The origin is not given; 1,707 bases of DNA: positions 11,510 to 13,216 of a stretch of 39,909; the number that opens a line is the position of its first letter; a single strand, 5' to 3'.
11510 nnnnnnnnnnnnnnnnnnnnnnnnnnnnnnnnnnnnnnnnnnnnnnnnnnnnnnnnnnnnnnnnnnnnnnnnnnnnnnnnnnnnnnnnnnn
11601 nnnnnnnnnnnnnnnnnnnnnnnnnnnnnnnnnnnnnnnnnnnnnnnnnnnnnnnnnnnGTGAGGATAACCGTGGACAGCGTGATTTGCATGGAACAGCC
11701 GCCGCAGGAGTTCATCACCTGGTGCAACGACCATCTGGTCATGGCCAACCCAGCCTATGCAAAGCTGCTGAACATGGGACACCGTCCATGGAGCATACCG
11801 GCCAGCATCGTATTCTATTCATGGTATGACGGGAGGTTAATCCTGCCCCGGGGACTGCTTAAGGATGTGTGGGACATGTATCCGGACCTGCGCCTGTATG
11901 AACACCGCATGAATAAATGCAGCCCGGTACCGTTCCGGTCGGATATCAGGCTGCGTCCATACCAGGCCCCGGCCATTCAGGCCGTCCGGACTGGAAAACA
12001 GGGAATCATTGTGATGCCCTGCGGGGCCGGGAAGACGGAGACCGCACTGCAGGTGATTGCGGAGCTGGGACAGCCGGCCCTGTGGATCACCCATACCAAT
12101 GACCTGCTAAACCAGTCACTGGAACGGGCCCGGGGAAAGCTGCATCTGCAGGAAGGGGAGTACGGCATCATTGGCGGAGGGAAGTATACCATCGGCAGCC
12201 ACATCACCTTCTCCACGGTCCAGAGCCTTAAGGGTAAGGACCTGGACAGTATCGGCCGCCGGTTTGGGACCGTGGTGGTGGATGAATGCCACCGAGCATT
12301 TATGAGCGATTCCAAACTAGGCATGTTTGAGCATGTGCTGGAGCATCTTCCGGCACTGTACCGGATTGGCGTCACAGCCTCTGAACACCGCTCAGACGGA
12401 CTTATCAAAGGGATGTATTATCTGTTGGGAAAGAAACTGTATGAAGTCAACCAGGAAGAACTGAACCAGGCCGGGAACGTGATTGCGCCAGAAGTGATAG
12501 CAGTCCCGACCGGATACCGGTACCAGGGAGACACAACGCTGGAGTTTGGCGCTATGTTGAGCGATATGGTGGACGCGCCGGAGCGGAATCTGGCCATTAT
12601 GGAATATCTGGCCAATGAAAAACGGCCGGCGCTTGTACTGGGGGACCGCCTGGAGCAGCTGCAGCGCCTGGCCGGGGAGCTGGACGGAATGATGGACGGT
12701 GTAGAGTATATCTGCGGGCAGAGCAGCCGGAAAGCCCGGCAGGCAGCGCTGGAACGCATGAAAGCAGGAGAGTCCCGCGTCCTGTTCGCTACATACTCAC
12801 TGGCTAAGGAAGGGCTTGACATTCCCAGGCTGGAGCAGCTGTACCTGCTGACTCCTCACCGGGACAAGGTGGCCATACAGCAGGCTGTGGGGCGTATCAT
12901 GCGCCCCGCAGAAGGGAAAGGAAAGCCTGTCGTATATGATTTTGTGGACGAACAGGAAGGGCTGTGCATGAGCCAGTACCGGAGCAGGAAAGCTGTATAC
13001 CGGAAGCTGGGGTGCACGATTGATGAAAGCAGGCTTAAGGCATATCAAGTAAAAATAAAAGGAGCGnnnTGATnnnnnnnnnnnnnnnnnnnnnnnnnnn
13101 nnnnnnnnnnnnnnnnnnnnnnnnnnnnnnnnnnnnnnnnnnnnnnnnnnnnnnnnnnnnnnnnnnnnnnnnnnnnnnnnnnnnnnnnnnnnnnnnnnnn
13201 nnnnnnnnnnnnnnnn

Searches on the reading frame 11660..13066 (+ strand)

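Call 40: search_protein_families(library=pfam, proteins=[window:11660-13066:+], max_evalue=0.001)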
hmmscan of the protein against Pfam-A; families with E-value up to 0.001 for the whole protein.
window:11660-13066:+ (469 aa): 5 families
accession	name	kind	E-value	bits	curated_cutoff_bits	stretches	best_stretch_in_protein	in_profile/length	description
PF04851.21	ResIII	-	2.1e-25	90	22.5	1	96-240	2-160/164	Type III restriction enzyme, res subunit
PF00270.35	DEAD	-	2.2e-09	37.7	26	1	99-230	1-145/167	DEAD/DEAH box helicase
PF00271.37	Helicase_C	-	7.2e-09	36.3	23.5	1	318-415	12-108/110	Helicase conserved C-terminal domain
PF13086.12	AAA_11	-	0.00076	19.8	27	0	180-214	193-226/257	AAA domain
PF13307.12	Helicase_C_2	-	0.00091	19.7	25.3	0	314-389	2-81/170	Helicase C-terminal domain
